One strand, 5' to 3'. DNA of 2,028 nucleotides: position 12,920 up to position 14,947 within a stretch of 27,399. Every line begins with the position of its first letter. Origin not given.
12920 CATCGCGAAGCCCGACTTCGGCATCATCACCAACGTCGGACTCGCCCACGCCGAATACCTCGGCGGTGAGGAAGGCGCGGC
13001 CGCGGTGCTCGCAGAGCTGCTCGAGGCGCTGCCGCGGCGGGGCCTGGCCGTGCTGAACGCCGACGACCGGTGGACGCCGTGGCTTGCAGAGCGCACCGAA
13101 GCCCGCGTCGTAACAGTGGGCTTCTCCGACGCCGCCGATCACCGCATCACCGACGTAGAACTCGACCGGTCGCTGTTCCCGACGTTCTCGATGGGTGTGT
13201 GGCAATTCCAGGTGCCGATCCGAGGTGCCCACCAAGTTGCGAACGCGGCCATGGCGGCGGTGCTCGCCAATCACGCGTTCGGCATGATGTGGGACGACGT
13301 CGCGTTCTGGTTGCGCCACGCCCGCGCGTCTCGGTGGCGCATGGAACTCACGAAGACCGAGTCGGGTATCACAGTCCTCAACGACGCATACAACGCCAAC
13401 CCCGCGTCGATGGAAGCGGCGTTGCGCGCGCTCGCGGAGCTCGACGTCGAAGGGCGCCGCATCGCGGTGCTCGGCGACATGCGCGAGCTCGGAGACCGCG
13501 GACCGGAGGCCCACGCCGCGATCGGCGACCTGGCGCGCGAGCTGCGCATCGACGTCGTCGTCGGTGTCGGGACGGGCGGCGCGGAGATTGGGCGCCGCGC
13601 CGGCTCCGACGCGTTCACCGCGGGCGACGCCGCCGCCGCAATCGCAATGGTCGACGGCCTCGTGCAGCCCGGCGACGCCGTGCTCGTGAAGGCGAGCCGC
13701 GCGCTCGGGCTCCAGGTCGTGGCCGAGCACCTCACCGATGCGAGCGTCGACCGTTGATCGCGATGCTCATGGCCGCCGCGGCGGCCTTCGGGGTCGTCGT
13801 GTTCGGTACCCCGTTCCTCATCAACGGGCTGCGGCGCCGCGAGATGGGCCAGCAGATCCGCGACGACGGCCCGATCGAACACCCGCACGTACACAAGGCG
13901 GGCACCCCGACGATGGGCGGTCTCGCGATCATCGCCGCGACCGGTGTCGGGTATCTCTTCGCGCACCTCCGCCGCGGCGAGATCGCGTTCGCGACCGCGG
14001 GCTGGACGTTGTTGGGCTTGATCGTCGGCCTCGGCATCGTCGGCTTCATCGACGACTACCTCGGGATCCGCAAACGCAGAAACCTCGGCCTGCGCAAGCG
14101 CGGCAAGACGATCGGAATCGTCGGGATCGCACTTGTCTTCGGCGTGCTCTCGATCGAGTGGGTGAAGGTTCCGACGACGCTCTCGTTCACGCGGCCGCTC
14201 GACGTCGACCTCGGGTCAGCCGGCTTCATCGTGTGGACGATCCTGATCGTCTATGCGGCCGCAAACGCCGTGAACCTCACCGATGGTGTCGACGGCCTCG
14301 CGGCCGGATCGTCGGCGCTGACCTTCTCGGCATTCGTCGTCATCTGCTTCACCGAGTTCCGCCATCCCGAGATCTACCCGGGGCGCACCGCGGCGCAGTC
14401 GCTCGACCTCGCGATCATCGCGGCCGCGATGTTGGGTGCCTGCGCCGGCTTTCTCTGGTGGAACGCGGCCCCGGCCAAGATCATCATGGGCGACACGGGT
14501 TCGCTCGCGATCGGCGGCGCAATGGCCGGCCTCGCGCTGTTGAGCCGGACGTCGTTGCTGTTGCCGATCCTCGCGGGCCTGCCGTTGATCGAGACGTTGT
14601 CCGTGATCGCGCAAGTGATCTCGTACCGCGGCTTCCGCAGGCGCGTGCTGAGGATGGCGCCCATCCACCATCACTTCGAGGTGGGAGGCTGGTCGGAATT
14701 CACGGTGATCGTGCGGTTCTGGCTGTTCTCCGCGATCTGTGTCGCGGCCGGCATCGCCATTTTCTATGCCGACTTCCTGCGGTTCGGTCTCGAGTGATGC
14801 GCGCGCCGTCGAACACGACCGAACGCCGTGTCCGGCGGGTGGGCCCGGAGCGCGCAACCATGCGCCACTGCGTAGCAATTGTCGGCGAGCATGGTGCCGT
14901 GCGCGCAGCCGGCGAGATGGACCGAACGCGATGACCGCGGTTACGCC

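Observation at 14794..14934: murD is missing from the dcw cluster; a doubly coupled mini-ORF fills its slot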

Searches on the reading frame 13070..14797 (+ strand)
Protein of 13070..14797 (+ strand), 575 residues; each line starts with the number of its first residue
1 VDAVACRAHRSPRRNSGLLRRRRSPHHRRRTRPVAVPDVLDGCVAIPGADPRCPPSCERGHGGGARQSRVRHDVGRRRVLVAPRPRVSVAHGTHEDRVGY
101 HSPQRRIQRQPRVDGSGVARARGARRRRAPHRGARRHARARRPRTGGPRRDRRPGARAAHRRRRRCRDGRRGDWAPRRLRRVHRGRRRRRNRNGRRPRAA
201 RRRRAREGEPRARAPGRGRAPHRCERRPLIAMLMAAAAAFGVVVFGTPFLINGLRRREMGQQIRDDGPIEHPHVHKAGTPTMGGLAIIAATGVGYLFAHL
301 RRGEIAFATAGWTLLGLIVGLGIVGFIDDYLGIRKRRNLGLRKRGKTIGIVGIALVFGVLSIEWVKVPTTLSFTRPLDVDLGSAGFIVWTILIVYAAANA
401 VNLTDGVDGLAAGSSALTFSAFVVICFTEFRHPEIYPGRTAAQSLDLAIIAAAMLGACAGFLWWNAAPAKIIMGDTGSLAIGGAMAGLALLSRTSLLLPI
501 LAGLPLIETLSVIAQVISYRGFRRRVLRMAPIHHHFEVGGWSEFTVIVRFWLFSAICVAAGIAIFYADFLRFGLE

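Call 3: search_protein_families(library=pfam, proteins=[window:13070-14797:+])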
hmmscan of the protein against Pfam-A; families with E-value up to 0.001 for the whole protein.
window:13070-14797:+ (575 aa): 2 families
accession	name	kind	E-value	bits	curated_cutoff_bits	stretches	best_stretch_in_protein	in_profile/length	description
PF00953.26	Glycos_transf_4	-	1.1e-32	113.7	27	1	313-491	3-158/160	Glycosyl transferase family 4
PF10555.14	MraY_sig1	-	1.1e-05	25.1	20.1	1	276-288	1-13/13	Phospho-N-acetylmuramoyl-pentapeptide-transferase signature 1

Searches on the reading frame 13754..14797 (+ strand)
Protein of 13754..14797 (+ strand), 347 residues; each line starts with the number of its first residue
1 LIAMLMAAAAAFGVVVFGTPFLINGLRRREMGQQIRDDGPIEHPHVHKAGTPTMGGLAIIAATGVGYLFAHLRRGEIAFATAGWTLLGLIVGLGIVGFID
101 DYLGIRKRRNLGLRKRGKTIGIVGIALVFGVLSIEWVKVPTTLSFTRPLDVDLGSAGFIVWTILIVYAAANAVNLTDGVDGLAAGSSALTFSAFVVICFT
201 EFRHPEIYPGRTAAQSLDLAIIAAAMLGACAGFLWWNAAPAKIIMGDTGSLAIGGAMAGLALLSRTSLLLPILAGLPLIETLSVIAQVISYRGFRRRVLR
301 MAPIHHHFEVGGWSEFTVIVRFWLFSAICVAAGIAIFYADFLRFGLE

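Call 16: search_protein_families(library=ncbifam, proteins=[window:13754-14797:+], max_evalue=0.01)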
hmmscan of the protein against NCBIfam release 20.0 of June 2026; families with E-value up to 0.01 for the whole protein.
window:13754-14797:+ (347 aa): 3 families
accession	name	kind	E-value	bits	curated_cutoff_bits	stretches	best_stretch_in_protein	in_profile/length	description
TIGR00445.1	mraY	equivalog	5.4e-85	285.7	192.05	1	19-333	5-314/321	phospho-N-acetylmuramoyl-pentapeptide-transferase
NF053644.1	MraY_archaea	equivalog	2e-31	109.6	450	2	159-333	183-339/340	pseudomurein biosynthesis MraY family phospho-N-acetylmuramoyl-pentapeptide-transferase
TIGR02380.1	ECA_wecA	exception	8.4e-12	44.9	326.05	1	46-335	36-307/346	UDP-N-acetylglucosamine--undecaprenyl-phosphate N-acetylglucosaminephosphotransferase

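Call 42: list_cluster_members(proteins=[P0122, window:13754-14797:+, P0001])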
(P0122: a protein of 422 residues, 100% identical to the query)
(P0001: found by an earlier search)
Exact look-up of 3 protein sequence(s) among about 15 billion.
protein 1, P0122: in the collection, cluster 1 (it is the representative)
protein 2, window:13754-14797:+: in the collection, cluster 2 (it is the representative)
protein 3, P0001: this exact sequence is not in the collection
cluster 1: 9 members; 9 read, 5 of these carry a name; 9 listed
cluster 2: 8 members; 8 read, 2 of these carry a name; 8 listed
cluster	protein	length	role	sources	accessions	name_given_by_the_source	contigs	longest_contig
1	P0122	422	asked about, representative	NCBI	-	-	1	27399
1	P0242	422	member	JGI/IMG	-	cell division protein FtsW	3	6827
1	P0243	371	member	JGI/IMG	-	cell division protein FtsW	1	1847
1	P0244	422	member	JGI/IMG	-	cell division protein FtsW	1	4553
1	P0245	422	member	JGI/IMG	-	cell division protein FtsW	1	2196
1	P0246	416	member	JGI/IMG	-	cell division protein FtsW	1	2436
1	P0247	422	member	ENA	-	-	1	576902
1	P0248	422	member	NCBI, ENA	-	-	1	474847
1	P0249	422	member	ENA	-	-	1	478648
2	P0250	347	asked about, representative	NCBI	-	-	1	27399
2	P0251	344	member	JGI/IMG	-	-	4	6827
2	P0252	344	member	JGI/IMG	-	-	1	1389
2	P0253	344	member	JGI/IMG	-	phospho-N-acetylmuramoyl-pentapeptide-transferase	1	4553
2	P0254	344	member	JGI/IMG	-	phospho-N-acetylmuramoyl-pentapeptide-transferase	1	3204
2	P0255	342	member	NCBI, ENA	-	-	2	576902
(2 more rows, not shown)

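Call 51: search_protein_families(library=ncbifam, proteins=[L175:3-578:+])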
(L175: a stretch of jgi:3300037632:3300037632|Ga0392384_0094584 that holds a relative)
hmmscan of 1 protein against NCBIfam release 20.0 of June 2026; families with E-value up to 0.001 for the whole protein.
L175:3-578:+ (191 aa): 6 families
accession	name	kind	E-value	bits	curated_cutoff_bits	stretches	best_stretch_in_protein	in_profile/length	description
TIGR01087.1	murD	equivalog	7.2e-49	167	211.95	1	13-179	271-440/441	UDP-N-acetylmuramoyl-L-alanine--D-glutamate ligase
NF008896.0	PRK11929.1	equivalog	2.1e-09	35.8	1023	1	11-153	786-940/965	bifunctional UDP-N-acetylmuramoyl-L-alanyl-D-glutamate--2,6-diaminopimelate ligase MurE/UDP-N-acetylmuramoyl-tripeptide--D-alanyl-D-alanine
TIGR01082.1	murC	equivalog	3.3e-06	26.5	335.1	1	14-72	272-329/449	UDP-N-acetylmuramate--L-alanine ligase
TIGR01143.1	murF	subfamily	8.5e-05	21.7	288.6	1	14-81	253-319/418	UDP-N-acetylmuramoyl-tripeptide--D-alanyl-D-alanine ligase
NF008041.0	PRK10773.1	equivalog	0.00018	20.4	551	1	14-79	282-347/453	UDP-N-acetylmuramoyl-tripeptide--D-alanyl-D-alanine ligase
NF053646.1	pMurD1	equivalog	0.00036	19.3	610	0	16-81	285-349/465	pseudomurein biosynthesis peptide ligase pMurD1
